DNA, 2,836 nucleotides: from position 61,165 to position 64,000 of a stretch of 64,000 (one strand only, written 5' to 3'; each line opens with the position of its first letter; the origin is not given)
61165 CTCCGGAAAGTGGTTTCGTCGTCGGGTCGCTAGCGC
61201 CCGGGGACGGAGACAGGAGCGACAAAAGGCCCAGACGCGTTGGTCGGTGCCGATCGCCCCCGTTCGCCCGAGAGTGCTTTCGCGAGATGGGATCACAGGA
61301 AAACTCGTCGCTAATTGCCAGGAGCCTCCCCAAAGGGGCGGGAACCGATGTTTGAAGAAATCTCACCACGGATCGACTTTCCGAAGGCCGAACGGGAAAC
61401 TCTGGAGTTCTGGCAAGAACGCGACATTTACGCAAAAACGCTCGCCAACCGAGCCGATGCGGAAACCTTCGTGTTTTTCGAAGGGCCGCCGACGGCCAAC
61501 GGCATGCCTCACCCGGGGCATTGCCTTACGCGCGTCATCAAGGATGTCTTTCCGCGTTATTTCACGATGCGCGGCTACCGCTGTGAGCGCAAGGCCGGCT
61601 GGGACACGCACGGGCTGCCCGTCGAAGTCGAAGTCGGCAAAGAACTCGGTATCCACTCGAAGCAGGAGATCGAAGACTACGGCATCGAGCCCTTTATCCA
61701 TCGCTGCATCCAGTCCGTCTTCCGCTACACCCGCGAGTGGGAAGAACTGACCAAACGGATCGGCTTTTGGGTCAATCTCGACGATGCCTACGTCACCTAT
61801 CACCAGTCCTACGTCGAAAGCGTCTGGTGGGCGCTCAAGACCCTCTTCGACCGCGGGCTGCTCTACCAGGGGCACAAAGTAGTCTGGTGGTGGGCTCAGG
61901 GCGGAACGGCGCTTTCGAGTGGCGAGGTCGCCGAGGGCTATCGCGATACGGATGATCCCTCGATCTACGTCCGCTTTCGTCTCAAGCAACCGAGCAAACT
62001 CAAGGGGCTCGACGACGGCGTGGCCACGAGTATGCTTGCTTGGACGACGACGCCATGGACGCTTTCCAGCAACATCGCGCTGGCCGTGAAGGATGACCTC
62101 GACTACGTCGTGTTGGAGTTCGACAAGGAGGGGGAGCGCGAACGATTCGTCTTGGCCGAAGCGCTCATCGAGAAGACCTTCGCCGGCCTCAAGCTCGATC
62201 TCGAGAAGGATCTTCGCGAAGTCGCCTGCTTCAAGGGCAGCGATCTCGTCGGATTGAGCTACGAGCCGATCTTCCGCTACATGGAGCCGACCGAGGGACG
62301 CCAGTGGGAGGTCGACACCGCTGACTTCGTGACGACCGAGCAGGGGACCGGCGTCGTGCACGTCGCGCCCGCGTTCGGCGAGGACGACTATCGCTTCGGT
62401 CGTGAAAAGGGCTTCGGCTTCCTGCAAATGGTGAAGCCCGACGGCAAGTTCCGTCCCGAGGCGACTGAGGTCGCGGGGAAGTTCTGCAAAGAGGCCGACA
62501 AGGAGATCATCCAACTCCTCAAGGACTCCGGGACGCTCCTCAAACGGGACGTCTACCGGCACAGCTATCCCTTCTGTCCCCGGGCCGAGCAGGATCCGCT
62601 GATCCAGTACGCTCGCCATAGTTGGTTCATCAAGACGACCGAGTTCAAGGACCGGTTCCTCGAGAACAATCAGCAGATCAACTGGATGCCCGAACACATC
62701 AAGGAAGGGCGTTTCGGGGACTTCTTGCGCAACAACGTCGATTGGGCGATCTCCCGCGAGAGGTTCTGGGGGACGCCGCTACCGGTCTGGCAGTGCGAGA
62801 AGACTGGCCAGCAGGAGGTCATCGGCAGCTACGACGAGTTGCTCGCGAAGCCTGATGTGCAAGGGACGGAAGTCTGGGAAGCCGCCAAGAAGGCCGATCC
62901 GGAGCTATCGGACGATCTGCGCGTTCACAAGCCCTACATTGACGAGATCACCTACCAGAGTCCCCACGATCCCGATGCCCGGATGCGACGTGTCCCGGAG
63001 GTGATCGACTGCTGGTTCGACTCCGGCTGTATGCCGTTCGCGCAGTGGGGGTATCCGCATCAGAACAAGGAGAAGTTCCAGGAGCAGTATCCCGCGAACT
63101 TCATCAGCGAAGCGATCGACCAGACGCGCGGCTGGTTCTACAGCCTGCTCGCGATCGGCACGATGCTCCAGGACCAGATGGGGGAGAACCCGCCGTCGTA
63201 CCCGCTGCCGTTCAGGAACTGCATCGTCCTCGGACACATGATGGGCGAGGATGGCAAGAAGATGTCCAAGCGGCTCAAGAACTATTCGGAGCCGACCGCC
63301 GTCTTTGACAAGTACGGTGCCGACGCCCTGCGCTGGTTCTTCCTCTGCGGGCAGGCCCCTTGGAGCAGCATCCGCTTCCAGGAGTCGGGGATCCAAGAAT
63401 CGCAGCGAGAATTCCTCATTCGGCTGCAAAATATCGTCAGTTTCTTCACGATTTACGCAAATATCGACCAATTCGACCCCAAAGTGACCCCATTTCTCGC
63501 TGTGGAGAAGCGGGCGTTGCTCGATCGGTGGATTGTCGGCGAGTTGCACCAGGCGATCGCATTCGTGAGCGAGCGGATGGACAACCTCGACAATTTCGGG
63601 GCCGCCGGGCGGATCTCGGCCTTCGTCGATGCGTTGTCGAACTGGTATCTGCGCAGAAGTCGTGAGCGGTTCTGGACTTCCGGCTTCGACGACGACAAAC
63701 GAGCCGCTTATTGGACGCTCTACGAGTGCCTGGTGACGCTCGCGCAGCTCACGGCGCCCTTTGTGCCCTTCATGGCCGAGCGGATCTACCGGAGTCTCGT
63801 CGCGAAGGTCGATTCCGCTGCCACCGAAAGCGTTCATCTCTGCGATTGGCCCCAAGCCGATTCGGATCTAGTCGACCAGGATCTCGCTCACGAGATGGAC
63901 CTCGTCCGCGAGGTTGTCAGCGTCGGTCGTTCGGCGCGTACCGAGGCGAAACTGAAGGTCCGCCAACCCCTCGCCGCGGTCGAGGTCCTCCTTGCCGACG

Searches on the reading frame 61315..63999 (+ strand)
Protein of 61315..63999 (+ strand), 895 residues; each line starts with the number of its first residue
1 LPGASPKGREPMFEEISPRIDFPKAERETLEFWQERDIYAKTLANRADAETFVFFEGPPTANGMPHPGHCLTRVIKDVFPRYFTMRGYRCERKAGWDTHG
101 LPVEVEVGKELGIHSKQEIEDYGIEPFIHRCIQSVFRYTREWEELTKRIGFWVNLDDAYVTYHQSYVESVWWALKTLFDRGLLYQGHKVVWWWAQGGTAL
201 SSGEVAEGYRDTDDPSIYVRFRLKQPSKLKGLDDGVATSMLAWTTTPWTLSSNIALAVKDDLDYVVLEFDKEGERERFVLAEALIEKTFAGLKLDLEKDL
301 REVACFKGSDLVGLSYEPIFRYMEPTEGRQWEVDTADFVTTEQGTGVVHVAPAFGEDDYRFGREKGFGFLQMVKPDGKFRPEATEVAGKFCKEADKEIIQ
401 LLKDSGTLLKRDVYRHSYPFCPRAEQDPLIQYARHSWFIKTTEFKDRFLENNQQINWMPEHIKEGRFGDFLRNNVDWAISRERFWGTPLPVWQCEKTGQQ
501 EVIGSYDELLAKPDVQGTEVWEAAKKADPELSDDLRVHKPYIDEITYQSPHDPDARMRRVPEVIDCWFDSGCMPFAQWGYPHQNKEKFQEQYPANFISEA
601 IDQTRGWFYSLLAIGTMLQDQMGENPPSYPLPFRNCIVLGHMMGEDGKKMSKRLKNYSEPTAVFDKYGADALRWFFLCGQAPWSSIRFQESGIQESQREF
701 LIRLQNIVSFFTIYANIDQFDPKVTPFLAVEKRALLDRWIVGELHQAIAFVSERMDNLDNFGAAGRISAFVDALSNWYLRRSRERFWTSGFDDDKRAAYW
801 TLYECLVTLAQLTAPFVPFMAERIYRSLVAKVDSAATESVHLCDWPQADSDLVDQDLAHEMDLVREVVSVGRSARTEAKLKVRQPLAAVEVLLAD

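Call 31: search_protein_families(library=pfam, proteins=[window:61315-63999:+], max_evalue=0.0001)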
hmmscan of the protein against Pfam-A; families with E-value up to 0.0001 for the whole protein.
window:61315-63999:+ (895 aa): 4 families
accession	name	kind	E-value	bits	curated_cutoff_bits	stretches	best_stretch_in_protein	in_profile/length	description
PF00133.28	tRNA-synt_1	-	1.3e-115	386.9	22.7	1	29-677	2-403/414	tRNA synthetases class I (I, L, M and V)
PF08264.19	Anticodon_1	-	2e-32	112.5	25.1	1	737-888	1-146/148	Anticodon-binding domain of tRNA ligase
PF09334.17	tRNA-synt_1g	-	1.2e-14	54.3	20.1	1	61-122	10-70/391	tRNA synthetases class I (M)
PF01406.26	tRNA-synt_1e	-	3.8e-05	23.6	27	0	643-697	247-300/301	tRNA synthetases class I (C) catalytic domain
